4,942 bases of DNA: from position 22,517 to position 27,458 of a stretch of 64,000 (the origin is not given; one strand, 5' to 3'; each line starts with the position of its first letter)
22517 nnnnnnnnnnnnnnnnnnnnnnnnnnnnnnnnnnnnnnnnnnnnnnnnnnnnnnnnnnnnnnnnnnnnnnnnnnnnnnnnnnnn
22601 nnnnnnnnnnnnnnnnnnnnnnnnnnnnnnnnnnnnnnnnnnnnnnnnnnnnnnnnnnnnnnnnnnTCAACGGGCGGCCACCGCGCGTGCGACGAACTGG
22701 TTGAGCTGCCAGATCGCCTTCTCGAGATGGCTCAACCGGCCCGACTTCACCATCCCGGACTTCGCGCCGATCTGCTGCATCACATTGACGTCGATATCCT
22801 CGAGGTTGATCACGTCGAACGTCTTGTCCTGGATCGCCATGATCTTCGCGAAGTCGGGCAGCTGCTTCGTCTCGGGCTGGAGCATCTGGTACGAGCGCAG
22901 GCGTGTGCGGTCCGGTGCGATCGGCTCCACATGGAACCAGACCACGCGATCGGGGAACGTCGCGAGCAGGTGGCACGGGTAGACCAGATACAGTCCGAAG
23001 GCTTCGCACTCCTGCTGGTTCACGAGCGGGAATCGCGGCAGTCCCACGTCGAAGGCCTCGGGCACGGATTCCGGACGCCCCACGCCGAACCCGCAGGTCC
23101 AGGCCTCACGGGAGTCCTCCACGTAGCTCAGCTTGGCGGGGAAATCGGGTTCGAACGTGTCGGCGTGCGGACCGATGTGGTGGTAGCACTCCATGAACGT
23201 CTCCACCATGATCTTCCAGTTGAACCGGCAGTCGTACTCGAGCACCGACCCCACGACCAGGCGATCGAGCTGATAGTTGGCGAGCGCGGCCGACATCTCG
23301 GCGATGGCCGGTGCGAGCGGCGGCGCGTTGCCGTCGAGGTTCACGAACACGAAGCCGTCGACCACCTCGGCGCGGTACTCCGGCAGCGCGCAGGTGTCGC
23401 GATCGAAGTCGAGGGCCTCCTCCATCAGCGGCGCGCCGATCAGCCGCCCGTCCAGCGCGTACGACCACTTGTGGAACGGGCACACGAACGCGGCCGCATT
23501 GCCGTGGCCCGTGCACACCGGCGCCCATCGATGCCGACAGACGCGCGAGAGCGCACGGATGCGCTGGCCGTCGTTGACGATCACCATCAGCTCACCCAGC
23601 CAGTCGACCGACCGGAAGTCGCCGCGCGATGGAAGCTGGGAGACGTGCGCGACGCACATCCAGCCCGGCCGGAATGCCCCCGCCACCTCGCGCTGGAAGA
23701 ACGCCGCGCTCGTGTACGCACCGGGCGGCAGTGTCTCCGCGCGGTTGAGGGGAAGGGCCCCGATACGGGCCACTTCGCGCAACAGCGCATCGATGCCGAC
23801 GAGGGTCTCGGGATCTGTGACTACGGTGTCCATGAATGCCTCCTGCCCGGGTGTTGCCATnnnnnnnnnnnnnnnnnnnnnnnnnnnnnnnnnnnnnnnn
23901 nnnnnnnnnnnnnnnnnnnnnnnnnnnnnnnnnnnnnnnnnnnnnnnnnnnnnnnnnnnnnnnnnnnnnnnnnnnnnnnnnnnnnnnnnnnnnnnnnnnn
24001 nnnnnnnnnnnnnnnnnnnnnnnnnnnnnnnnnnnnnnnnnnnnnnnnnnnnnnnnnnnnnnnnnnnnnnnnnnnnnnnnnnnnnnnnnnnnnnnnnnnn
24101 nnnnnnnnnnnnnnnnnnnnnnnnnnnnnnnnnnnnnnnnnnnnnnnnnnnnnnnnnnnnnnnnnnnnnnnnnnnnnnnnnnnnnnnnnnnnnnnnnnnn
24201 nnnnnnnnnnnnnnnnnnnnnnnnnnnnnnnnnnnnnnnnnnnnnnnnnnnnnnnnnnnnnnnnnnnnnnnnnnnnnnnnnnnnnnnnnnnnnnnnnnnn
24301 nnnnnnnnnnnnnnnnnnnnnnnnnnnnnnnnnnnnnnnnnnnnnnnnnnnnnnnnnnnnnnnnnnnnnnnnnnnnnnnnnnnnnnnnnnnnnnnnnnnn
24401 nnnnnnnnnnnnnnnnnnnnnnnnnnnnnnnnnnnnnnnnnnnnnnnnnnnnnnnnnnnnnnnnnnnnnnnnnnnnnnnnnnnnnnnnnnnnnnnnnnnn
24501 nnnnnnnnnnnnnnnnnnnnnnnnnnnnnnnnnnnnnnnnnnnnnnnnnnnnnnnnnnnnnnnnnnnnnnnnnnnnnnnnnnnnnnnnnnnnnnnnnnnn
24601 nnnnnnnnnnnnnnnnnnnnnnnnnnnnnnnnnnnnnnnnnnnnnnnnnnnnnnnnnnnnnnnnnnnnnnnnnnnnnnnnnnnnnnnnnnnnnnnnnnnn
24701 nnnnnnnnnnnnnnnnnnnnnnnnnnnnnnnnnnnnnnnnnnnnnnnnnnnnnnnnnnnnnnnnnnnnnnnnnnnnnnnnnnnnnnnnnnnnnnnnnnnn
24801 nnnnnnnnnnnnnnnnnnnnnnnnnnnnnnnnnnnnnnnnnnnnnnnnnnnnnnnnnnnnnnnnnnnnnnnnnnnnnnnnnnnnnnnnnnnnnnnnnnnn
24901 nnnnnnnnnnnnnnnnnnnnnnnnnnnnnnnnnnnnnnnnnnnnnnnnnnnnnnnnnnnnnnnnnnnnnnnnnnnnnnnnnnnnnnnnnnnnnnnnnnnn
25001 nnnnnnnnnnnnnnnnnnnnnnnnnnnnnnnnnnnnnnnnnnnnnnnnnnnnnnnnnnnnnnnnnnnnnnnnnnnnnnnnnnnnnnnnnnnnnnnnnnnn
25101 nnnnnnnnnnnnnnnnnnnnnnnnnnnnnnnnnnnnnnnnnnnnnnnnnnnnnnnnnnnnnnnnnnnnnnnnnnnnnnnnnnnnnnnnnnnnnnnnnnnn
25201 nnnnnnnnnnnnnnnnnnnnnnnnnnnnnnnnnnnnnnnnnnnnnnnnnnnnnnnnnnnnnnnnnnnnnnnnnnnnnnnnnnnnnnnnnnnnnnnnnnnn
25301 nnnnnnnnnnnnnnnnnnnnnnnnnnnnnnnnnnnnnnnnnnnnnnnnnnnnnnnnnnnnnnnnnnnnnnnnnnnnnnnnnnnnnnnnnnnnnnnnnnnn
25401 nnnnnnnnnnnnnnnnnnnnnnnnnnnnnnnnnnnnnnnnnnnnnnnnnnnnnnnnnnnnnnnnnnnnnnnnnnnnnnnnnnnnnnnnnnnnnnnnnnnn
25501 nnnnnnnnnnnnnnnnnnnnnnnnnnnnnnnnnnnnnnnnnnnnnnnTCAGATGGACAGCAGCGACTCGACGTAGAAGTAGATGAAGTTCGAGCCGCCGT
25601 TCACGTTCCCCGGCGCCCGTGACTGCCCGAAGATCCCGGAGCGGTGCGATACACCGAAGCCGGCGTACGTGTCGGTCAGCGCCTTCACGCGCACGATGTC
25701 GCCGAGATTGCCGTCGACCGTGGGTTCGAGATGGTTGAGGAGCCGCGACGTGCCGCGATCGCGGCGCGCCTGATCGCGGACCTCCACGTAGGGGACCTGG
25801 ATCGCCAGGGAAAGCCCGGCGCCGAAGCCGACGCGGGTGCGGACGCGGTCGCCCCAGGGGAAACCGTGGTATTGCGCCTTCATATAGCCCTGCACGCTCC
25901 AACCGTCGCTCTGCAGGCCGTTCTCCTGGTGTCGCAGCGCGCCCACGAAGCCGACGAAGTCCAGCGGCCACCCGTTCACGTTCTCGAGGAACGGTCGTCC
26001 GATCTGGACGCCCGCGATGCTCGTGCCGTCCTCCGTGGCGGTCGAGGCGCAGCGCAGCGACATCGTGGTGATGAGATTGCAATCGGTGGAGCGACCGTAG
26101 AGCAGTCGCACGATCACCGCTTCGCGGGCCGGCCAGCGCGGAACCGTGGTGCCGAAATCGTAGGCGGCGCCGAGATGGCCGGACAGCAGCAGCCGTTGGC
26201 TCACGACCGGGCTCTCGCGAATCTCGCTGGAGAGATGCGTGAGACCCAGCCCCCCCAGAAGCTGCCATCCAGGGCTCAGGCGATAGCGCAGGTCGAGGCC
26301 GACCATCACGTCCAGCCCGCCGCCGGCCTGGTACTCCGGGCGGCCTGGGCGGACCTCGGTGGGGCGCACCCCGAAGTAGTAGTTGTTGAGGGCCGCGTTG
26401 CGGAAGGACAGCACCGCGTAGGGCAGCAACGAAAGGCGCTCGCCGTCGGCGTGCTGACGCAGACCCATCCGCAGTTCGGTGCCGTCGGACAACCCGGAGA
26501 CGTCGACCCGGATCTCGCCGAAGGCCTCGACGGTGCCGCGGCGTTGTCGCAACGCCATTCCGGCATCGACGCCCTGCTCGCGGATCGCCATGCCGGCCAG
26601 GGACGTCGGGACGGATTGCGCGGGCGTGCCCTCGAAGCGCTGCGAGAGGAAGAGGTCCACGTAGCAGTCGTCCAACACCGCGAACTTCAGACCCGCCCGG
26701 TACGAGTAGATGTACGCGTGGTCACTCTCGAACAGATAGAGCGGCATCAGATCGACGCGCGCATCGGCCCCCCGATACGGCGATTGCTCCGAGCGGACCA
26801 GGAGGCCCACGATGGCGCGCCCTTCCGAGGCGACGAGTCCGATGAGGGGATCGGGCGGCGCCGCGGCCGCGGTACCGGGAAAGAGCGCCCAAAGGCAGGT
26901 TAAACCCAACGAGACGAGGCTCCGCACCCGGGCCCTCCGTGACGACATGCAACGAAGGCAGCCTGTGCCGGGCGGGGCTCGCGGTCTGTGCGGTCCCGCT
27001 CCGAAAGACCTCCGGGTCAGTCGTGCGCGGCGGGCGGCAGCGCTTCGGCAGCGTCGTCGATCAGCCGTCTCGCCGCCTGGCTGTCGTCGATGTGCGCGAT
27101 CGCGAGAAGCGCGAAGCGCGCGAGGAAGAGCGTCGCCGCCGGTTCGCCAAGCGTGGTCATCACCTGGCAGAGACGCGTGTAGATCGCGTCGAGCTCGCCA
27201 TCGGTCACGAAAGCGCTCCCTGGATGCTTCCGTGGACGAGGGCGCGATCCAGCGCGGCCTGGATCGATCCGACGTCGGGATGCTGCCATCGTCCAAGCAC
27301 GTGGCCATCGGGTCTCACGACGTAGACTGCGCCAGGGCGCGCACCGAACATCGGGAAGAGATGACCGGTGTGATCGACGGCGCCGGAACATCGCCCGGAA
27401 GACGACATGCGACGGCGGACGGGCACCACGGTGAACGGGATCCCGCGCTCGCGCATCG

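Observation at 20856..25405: Sigma-54-type promoter in front of a compact GS-like ligase / Rieske oxygenase / SDR / ferredoxin-reductase operon: candidate nitrogen-regulated gamma-glutamyl-amine oxidation pathway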

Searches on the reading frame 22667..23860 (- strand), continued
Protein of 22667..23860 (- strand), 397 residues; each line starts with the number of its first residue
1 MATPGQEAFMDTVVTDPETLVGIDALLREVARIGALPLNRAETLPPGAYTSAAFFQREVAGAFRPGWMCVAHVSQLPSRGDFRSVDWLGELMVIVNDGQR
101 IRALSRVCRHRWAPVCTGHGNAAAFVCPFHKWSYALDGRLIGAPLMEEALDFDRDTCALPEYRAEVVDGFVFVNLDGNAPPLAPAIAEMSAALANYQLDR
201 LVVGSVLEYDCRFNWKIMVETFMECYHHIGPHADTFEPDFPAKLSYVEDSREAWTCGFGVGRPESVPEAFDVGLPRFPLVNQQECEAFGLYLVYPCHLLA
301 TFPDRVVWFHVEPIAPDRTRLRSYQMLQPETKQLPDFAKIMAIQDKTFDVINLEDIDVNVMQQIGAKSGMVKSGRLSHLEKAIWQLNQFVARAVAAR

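Call 37: search_dna_similar(query=window:22667-23833:-, collection=plasmids, mode=protein, max_rows=30, max_evalue=1e-40)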
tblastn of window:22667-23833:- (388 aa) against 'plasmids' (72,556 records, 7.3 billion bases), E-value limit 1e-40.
Records with a match: 27; places in all: 28; records where one place covers at least 80% of the query: 27.
Best place of each record, by identity: <60% 27.
By first word of the organism name: Paraburkholderia 9; Caballeronia 5; Paracoccus 2; Roseovarius 1; Gemmobacter 1; Rhodobacteraceae 1; Alisedimentitalea 1; Burkholderia 1; Aminobacter 1; Variovorax 1; and 4 more.
By predicted mobility (MOB-suite, as given by PLSDB): non-mobilizable 20; mobilizable 6; conjugative 1.
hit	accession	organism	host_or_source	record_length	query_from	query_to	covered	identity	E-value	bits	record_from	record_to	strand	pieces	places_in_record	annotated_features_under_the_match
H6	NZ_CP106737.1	Roseovarius pelagicus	cell culture,Arctic seawater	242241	12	382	96%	34.4%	3e-56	206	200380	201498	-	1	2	Rieske 2Fe-2S domain-containing protein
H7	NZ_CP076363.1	Gemmobacter fulvus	cell culture,Anabaena culture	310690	9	387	98%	33.6%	3e-61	220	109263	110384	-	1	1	aromatic ring-hydroxylating dioxygenase subunit alpha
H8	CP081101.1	Rhodobacteraceae bacterium M382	-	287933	2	387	99%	32.4%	2e-51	192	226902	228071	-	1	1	aromatic ring-hydroxylating dioxygenase subunit alpha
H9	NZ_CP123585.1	Alisedimentitalea scapharcae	Anadara broughtonii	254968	2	387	99%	31.9%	2e-49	186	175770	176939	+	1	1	aromatic ring-hydroxylating dioxygenase subunit alpha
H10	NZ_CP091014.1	Burkholderia cenocepacia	-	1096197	3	386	99%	31.6%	3e-54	200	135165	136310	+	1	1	none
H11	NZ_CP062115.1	Aminobacter sp. SR38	bacterial pure culture,soil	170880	12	385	96%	32.3%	2e-51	191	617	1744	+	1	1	Rieske 2Fe-2S domain-containing protein | sarcosine oxidase subunit gamma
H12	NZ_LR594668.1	Variovorax sp. SRS16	linuron-contaminated soil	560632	26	379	91%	34.1%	1e-41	163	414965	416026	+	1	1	aromatic ring-hydroxylating dioxygenase subunit alpha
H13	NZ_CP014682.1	Kozakia baliensis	Ragi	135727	10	381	96%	32.0%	1e-44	172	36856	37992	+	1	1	SRPBCC family protein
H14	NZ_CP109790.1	Leisingera thetidis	-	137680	12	387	97%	31.2%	2e-48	183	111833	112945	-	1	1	aromatic ring-hydroxylating dioxygenase subunit alpha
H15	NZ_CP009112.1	Rhodococcus opacus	soil sample, Enrichment culture with ...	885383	4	387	99%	30.4%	3e-48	182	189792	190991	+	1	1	aromatic ring-hydroxylating dioxygenase subunit alpha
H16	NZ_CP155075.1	Paraburkholderia sp. PREW-6R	single cell,Phlox subulata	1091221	2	382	98%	30.4%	4e-43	167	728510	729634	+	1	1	none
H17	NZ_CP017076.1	Novosphingobium resinovorum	single cell,soil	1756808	20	381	93%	31.5%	3e-46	177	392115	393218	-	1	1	none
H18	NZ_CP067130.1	Paracoccus seriniphilus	cell culture,washing water of Bugula ...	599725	2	388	100%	29.3%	1e-42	166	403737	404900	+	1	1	aromatic ring-hydroxylating dioxygenase subunit alpha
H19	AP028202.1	Paraburkholderia largidicola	Physopelta gutta,midgut,Midgut crypts ...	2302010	5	387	99%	29.4%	3e-46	177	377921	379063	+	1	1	aromatic ring-hydroxylating dioxygenase subunit alpha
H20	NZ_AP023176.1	Paraburkholderia largidicola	Physopelta gutta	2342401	5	387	99%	29.4%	3e-46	177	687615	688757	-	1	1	none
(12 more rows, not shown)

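Call 79: search_protein_families(library=pfam, proteins=[L079:11925-12401:+], max_evalue=0.01)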
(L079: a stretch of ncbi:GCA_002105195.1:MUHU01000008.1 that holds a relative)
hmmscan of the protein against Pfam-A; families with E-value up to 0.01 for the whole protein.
L079:11925-12401:+ (158 aa): 1 family
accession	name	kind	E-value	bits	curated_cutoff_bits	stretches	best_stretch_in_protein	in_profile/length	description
PF13592.12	HTH_33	-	0.00032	20.7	25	1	25-66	1-42/60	Winged helix-turn helix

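Call 92: predict_structure(alignment_id=A1)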
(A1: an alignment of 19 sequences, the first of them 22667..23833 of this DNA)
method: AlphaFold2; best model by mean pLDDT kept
length: 388 residues; sequences in the alignment: 19
mean_pLDDT: 83.4   pTM: 0.85
mean pLDDT of the five models: 83.4, 83.3, 83.2, 81.3, 79.6
residues with pLDDT >= 90: 206; 70-90: 120; 50-70: 28; < 50: 34
segments of 3 or more residues with pLDDT < 50: 1-10, 218-235
pLDDT, mean of each block of 10 residues (from residue 1): 40 83 91 92 94 94 96 88 92 85 63 85 88 85 85 95 94 94 95 96 95 64 38 49 77 52 82 81 92 92 93 96 93 89 87 89 81 86 80
secondary structure, 60 per line:
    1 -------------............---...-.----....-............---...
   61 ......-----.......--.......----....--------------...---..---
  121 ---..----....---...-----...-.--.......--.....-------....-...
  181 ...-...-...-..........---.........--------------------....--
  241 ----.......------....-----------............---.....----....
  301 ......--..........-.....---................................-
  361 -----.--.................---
elements in order: H14-25 H38-41 H43-54 E58-63 E72-78 E81-87 E92-95 E110-112 E130-133 E152-158 E161-165 H173-176 H178-183 E193-202 H206-214 E235-238 E245-251 H258-261 H273-277 E278-284 E288-292 E297-306 E309-318 H320-324 H328-359 H369-385

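Call 94: fold_search(model_id=the predicted structure, library=pdb)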
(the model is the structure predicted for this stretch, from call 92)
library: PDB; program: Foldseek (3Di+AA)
matches with E <= 10: 955; with E <= 0.001: 168
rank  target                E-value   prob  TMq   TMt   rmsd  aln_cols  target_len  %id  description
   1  6zgp_F                5.4e-26  1.00  0.78  0.84   3.2       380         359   24  Crystal structure of the quaternary ammonium Rieske monooxygenase CntA in complex with inhibitor MMV12 (MMV020670) (released 2020-11-18)
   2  6zgp_H                1.2e-25  1.00  0.79  0.85   2.8       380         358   24  Crystal structure of the quaternary ammonium Rieske monooxygenase CntA in complex with inhibitor MMV12 (MMV020670) (released 2020-11-18)
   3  6zgp_G                1.5e-25  1.00  0.79  0.84   3.3       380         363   24  Crystal structure of the quaternary ammonium Rieske monooxygenase CntA in complex with inhibitor MMV12 (MMV020670) (released 2020-11-18)
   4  6zgp_K                2.5e-25  1.00  0.78  0.84   3.2       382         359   23  Crystal structure of the quaternary ammonium Rieske monooxygenase CntA in complex with inhibitor MMV12 (MMV020670) (released 2020-11-18)
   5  6zgp_I                2.8e-25  1.00  0.77  0.83   3.3       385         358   23  Crystal structure of the quaternary ammonium Rieske monooxygenase CntA in complex with inhibitor MMV12 (MMV020670) (released 2020-11-18)
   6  6y9c                  3.1e-25  1.00  0.80  0.85   3.4       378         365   25  The structure of a quaternary ammonium Rieske monooxygenase reveals insights into carnitine oxidation by gut microbiota  (released 2021-03-31)
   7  6zgp_A                6.0e-25  1.00  0.79  0.84   3.3       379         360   24  Crystal structure of the quaternary ammonium Rieske monooxygenase CntA in complex with inhibitor MMV12 (MMV020670) (released 2020-11-18)
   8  6zgp_J                1.0e-24  1.00  0.78  0.85   3.0       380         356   23  Crystal structure of the quaternary ammonium Rieske monooxygenase CntA in complex with inhibitor MMV12 (MMV020670) (released 2020-11-18)
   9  6zgp_B                1.2e-24  1.00  0.78  0.84   3.3       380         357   23  Crystal structure of the quaternary ammonium Rieske monooxygenase CntA in complex with inhibitor MMV12 (MMV020670) (released 2020-11-18)
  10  6y9d_A                1.4e-24  1.00  0.78  0.85   2.9       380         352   24  Crystal structure of the quaternary ammonium Rieske monooxygenase CntA in complex with substrate L-Carnitine (released 2020-11-18)
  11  6y8j                  1.5e-24  1.00  0.76  0.86   2.8       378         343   24  Crystal structure of the apo form of a quaternary ammonium Rieske monooxygenase CntA (released 2020-11-18)
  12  6zgp_C                3.1e-24  1.00  0.76  0.82   3.3       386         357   24  Crystal structure of the quaternary ammonium Rieske monooxygenase CntA in complex with inhibitor MMV12 (MMV020670) (released 2020-11-18)
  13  6y8s                  1.7e-23  1.00  0.77  0.85   2.8       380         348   23  Crystal structure of the quaternary ammonium Rieske monooxygenase CntA in complex with substrate gamma-butyrobetaine (released 2020-11-18)
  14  4qup                  5.4e-23  1.00  0.78  0.73   4.4       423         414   21  Crystal structure of stachydrine demethylase with N-methyl proline from low X-ray dose composite datasets (released 2015-07-15)
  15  4qur                  7.0e-23  1.00  0.74  0.69   7.8       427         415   22  Crystal Structure of stachydrine demethylase in complex with cyanide, oxygen, and N-methyl proline in a new orientation (released 2015-07-15)
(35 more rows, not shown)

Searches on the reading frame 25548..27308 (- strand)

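Call 8: search_protein_families(library=pfam, proteins=[window:25548-27308:-])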
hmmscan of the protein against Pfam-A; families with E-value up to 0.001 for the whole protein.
window:25548-27308:- (586 aa): 1 family
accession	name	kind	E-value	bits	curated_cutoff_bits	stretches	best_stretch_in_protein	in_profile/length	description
PF06629.18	MipA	-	3.2e-35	122.7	24.2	1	167-385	1-221/221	MltA-interacting protein MipA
